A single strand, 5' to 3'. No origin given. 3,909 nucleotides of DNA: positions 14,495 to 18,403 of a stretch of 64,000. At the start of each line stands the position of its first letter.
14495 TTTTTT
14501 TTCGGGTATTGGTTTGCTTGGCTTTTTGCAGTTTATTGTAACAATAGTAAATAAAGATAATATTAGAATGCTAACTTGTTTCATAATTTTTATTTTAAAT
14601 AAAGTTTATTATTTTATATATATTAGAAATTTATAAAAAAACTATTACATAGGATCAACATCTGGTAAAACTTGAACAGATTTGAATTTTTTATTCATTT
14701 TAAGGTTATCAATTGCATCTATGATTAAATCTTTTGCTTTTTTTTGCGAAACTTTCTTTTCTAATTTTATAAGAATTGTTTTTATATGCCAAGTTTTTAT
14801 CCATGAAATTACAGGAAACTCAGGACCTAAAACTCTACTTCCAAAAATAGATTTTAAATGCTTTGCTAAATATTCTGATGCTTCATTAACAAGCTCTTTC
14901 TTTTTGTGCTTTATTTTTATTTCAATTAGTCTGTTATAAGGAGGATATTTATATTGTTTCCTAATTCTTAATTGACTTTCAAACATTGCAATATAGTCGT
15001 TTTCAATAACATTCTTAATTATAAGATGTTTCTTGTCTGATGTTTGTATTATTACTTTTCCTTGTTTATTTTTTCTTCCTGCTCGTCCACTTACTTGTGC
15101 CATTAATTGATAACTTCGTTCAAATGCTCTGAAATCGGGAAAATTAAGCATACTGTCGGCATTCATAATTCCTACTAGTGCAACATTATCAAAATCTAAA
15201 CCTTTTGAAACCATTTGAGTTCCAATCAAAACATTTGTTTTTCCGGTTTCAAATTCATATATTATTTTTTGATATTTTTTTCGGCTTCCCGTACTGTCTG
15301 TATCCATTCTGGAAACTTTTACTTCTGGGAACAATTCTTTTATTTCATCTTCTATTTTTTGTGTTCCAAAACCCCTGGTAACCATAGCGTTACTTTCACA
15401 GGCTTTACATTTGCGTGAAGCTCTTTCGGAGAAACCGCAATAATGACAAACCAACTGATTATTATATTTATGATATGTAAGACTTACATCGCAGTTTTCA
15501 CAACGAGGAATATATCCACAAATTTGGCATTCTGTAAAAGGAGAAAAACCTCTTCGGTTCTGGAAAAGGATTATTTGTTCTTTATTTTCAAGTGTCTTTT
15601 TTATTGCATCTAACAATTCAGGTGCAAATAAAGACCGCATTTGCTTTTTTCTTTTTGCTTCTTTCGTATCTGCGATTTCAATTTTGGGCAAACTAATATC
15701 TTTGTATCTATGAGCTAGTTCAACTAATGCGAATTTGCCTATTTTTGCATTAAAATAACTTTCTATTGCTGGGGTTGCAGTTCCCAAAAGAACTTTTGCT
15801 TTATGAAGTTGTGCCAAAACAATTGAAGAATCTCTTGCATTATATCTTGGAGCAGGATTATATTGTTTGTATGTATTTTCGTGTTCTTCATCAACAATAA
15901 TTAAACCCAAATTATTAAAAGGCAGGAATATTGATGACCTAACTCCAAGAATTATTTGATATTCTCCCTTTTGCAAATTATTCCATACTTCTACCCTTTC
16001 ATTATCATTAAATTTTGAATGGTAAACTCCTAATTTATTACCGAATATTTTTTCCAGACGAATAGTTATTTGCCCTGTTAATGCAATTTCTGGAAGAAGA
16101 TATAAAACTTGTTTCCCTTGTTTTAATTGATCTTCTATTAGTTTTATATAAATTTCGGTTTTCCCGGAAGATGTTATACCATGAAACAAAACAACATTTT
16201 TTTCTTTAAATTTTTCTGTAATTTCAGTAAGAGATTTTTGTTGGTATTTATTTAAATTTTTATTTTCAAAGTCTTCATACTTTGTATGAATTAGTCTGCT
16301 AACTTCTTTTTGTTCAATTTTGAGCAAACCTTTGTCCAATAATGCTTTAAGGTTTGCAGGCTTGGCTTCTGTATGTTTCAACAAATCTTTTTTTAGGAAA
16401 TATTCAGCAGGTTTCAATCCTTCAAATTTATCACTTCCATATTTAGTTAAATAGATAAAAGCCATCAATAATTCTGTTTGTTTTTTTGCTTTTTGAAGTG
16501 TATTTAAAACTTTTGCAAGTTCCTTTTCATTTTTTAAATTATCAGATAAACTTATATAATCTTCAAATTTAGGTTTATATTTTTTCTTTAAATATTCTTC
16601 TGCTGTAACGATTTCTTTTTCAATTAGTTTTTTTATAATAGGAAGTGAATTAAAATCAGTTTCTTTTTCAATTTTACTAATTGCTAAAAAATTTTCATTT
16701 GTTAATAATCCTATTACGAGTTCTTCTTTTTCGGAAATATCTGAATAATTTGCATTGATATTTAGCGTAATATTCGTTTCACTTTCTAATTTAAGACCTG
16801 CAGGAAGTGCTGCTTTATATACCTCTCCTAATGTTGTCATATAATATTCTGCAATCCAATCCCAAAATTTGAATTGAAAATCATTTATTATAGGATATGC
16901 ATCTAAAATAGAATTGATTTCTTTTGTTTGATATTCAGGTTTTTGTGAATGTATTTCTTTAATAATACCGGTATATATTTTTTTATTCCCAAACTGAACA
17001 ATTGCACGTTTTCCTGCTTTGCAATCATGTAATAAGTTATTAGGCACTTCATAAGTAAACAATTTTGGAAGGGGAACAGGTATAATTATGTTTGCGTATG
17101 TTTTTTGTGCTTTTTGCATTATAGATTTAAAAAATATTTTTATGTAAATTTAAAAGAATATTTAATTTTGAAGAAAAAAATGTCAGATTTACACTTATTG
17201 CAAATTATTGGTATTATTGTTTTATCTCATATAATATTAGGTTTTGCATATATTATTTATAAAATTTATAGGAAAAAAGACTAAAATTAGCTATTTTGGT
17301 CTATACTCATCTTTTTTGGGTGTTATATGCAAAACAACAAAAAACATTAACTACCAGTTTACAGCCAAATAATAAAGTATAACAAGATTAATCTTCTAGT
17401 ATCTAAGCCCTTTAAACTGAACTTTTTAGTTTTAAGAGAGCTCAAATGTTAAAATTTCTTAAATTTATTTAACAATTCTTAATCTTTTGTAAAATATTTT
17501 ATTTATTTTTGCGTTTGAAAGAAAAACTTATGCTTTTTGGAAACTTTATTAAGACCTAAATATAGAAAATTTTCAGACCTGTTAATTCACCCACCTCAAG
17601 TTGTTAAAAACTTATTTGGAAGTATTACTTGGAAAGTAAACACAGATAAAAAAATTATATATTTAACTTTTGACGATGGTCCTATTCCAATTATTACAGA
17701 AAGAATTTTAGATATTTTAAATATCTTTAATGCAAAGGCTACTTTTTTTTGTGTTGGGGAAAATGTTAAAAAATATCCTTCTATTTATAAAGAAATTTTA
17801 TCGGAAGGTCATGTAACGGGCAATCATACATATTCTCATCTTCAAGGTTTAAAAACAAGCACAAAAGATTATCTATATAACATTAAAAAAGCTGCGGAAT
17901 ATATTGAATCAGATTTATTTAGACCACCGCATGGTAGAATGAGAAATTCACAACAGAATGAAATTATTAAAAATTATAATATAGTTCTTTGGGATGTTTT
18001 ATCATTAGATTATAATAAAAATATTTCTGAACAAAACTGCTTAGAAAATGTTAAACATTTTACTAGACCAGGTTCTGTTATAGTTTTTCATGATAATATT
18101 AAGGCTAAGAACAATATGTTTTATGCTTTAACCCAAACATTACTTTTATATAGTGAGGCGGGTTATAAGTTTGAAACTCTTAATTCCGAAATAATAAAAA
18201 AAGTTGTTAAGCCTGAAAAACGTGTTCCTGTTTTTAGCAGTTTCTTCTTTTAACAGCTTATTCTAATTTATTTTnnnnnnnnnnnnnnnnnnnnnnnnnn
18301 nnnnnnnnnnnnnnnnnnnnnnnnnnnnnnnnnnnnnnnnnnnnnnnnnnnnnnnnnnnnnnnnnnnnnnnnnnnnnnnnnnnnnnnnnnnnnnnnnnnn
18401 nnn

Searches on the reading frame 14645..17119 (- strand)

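Call 20: search_protein_families(library=pfam, proteins=[window:14645-17119:-], max_evalue=0.001)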
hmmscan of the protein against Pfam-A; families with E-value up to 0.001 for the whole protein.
window:14645-17119:- (824 aa): 7 families
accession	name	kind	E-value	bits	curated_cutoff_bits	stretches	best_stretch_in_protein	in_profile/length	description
PF17764.6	PriA_3primeBD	-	2.9e-27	94.8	22.7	1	11-106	2-96/96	3'DNA-binding domain (3'BD)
PF00270.35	DEAD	-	1.6e-18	67.4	26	1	291-451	2-161/167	DEAD/DEAH box helicase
PF04851.21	ResIII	-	1.6e-15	57.9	22.5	1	287-451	2-163/164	Type III restriction enzyme, res subunit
PF00271.37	Helicase_C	-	1.2e-13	51.8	23.5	1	590-683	29-109/110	Helicase conserved C-terminal domain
PF18319.7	Zn_ribbon_PriA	-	6.3e-13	48.9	26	1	540-566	1-27/27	PriA DNA helicase Cys-rich region (CRR) domain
PF18074.6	PriA_C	-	3.8e-06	28.1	26.9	1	727-823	1-95/95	Primosomal protein N C-terminal domain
PF22590.2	Cas3-like_C_2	-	0.00038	21.1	27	0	614-684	62-105/106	CRISPR-associated nuclease/helicase Cas3, C-terminal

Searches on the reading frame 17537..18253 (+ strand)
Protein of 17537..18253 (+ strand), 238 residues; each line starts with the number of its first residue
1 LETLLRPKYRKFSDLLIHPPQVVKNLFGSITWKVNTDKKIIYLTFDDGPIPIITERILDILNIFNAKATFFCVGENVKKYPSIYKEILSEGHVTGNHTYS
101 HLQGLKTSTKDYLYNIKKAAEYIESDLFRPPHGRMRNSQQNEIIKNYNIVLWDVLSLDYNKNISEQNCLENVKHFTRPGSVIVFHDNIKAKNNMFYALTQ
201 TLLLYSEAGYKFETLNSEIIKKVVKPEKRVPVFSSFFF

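Call 20: search_protein_families(library=pfam, proteins=[window:17537-18253:+], max_evalue=0.001)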
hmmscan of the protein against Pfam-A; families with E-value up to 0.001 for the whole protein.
window:17537-18253:+ (238 aa): 1 family
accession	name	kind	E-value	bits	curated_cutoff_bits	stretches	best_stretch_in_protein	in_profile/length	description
PF01522.26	Polysacc_deac_1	-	6.6e-27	94.4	23.1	1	34-145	2-117/124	Polysaccharide deacetylase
